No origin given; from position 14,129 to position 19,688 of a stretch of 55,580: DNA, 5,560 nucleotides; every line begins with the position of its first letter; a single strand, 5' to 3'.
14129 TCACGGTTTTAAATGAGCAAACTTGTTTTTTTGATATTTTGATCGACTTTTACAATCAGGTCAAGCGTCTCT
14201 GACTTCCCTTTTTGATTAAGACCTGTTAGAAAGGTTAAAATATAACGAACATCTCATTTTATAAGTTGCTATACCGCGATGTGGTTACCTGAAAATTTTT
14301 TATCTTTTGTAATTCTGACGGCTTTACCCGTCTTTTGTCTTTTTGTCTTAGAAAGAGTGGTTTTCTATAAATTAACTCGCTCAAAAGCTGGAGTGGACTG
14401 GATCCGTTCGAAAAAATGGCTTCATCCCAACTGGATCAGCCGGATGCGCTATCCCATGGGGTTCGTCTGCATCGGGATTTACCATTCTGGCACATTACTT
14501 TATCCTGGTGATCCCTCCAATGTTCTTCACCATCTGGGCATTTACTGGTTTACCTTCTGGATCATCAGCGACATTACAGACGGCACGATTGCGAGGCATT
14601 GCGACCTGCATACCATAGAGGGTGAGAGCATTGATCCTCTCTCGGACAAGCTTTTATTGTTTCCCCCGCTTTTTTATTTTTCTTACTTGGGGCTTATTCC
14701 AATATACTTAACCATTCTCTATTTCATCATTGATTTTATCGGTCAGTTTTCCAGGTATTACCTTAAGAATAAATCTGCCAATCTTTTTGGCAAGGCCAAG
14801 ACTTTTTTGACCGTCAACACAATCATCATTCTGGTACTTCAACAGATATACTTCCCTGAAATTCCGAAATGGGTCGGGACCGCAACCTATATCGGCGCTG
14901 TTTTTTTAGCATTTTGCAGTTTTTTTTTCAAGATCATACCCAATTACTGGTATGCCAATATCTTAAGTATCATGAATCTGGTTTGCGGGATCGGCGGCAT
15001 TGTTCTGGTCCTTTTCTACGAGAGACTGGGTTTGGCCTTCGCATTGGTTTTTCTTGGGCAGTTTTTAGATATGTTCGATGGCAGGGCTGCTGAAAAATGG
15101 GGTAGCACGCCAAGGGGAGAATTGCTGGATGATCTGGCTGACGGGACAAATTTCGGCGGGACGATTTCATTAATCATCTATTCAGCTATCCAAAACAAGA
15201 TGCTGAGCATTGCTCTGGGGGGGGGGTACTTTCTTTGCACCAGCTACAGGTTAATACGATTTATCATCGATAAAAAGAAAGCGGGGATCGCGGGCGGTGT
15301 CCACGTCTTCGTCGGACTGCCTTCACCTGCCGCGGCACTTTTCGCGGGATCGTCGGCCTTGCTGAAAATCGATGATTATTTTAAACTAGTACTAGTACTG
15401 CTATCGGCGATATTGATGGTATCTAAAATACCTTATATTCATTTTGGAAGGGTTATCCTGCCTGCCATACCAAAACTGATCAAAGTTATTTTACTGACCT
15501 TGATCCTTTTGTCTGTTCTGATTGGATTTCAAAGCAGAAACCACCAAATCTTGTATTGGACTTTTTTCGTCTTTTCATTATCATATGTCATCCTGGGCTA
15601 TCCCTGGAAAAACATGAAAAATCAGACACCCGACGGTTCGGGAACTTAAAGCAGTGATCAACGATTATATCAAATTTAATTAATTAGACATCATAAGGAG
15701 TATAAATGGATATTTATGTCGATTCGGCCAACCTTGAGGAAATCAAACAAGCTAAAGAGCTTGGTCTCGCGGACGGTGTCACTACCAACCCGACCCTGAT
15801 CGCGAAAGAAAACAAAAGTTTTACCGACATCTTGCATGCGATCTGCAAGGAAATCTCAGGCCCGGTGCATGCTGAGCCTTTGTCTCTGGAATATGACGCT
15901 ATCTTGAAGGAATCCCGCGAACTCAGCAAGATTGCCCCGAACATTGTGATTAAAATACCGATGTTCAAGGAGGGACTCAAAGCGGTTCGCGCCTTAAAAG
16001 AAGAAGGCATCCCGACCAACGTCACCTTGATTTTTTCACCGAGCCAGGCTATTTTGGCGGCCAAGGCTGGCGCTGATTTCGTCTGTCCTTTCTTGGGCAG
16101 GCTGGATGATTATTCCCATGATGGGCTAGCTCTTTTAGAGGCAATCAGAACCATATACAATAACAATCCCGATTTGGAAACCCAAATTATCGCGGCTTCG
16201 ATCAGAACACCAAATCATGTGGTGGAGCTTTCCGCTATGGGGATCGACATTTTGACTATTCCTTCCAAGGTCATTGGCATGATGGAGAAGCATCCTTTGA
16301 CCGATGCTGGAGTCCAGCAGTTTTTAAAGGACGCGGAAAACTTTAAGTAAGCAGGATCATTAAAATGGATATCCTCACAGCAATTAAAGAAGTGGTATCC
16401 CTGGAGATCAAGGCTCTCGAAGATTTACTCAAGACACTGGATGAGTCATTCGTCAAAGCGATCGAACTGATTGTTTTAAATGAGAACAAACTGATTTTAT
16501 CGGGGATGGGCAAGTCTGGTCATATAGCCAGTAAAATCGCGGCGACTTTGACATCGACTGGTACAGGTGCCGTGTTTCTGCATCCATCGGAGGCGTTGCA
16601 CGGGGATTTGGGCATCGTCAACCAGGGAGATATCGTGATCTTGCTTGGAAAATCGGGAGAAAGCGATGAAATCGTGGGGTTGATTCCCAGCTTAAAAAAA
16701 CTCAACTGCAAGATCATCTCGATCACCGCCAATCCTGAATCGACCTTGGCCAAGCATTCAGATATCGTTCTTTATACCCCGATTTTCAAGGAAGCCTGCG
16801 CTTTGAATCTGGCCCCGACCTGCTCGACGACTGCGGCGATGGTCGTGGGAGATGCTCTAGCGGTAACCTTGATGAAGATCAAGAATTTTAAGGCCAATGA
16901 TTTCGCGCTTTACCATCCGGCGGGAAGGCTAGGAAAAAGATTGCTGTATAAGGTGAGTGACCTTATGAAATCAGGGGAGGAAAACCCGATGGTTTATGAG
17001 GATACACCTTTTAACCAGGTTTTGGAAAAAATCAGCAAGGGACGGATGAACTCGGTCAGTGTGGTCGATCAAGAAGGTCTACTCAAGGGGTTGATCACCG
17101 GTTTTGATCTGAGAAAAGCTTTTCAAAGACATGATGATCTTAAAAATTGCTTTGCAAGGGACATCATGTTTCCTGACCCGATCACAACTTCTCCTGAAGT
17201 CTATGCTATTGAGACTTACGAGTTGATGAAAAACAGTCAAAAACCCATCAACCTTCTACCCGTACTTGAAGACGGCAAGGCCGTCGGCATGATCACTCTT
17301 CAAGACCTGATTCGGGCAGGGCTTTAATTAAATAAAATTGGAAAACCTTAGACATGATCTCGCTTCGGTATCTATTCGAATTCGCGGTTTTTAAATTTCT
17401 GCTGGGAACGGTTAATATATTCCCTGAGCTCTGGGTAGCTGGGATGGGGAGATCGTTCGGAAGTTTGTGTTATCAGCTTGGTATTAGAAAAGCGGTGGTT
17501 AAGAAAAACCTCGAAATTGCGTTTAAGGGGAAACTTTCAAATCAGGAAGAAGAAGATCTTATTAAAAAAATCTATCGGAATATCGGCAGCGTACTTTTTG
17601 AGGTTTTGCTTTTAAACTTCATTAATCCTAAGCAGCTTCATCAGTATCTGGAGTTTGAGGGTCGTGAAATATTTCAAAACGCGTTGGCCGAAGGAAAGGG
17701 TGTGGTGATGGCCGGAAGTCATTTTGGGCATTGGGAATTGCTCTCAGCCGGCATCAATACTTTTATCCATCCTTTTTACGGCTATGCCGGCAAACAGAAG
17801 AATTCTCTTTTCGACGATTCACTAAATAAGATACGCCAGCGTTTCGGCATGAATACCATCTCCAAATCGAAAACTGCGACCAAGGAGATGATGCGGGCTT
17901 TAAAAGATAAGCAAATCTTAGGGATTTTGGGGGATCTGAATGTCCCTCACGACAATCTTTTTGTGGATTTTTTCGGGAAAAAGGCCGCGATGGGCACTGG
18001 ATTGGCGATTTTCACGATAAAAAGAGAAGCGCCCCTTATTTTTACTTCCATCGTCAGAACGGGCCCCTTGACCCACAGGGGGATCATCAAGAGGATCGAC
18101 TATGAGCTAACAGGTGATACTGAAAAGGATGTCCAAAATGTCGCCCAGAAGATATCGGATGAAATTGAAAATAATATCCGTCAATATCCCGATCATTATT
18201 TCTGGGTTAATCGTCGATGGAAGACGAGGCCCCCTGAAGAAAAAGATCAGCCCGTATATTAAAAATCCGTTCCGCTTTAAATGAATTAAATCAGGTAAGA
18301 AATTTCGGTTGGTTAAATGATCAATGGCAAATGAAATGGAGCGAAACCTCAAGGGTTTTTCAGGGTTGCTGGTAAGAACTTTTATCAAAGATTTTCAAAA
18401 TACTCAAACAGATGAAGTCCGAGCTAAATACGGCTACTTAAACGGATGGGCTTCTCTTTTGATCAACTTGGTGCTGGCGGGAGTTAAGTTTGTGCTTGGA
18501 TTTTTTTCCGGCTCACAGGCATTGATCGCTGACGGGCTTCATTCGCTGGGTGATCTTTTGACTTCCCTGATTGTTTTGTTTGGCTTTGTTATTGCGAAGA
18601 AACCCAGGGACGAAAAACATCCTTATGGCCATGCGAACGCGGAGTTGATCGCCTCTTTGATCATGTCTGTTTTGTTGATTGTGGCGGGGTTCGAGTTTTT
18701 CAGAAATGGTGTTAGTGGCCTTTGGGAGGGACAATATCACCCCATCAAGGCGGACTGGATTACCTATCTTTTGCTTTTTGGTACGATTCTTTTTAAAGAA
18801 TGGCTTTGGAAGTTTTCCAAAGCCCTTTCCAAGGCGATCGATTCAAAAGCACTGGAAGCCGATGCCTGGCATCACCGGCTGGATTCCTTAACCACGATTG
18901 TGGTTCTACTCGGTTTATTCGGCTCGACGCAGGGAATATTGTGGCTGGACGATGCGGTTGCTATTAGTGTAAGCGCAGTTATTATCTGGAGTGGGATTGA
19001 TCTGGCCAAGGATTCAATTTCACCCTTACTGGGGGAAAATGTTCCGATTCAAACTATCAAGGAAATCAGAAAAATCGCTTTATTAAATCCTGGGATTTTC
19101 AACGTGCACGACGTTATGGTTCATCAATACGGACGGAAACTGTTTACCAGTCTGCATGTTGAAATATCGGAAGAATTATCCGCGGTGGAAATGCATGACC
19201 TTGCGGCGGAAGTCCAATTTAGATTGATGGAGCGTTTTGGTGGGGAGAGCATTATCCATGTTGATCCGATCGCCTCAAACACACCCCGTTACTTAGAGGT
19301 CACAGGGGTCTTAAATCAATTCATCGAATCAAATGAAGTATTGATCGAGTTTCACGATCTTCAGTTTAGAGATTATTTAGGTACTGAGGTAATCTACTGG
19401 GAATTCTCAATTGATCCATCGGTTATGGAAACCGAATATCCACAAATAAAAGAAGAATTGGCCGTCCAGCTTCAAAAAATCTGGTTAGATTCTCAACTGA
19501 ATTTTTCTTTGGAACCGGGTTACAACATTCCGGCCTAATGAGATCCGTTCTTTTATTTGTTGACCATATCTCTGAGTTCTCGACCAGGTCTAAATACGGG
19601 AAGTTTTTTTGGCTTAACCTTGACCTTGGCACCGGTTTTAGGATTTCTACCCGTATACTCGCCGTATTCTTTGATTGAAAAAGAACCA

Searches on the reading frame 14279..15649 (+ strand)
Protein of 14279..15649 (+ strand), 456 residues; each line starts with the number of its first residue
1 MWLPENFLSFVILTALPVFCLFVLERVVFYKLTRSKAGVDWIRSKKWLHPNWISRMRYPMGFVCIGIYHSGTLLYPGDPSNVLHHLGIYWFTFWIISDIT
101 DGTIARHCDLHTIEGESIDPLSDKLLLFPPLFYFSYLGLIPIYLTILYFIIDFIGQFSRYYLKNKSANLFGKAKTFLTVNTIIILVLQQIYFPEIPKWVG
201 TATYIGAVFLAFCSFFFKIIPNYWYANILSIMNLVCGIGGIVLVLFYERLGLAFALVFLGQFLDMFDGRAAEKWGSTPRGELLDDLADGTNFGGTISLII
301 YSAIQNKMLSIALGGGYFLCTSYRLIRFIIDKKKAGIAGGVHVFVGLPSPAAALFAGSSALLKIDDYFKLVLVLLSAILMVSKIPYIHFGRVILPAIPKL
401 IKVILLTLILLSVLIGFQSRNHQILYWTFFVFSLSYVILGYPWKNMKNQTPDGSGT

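Call 56: search_protein_families(library=pfam, proteins=[window:14279-15649:+], max_evalue=0.00001)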
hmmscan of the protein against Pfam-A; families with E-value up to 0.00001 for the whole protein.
window:14279-15649:+ (456 aa): 1 family
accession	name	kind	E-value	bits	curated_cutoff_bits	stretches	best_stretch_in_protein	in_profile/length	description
PF01066.26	CDP-OH_P_transf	-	5.3e-28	98.8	22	2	48-202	2-145/152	CDP-alcohol phosphatidyltransferase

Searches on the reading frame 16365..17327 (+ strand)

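Call 78: search_protein_families(library=pfam, proteins=[window:16365-17327:+], max_evalue=0.001)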
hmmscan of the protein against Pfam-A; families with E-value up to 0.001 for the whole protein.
window:16365-17327:+ (320 aa): 3 families
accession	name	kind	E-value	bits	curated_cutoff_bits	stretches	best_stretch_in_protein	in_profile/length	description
PF01380.27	SIS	-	2.2e-27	95.9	25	1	39-167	4-130/131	SIS domain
PF00571.33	CBS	-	1.5e-18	67.3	24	2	264-318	1-54/57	CBS domain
PF13580.11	SIS_2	-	0.00039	20.9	27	0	85-121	101-137/138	SIS domain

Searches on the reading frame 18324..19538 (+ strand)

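Call 56: search_protein_families(library=pfam, proteins=[window:18324-19538:+], max_evalue=0.00001)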
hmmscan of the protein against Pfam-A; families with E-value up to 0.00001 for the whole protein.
window:18324-19538:+ (404 aa): 2 families
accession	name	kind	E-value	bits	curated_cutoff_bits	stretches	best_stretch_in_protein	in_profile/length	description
PF01545.26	Cation_efflux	-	1.8e-46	158.9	26.6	1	42-236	2-198/198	Cation efflux family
PF16916.11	ZT_dimer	-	1.9e-16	60.3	26.7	1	243-315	4-77/78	Dimerisation domain of Zinc Transporter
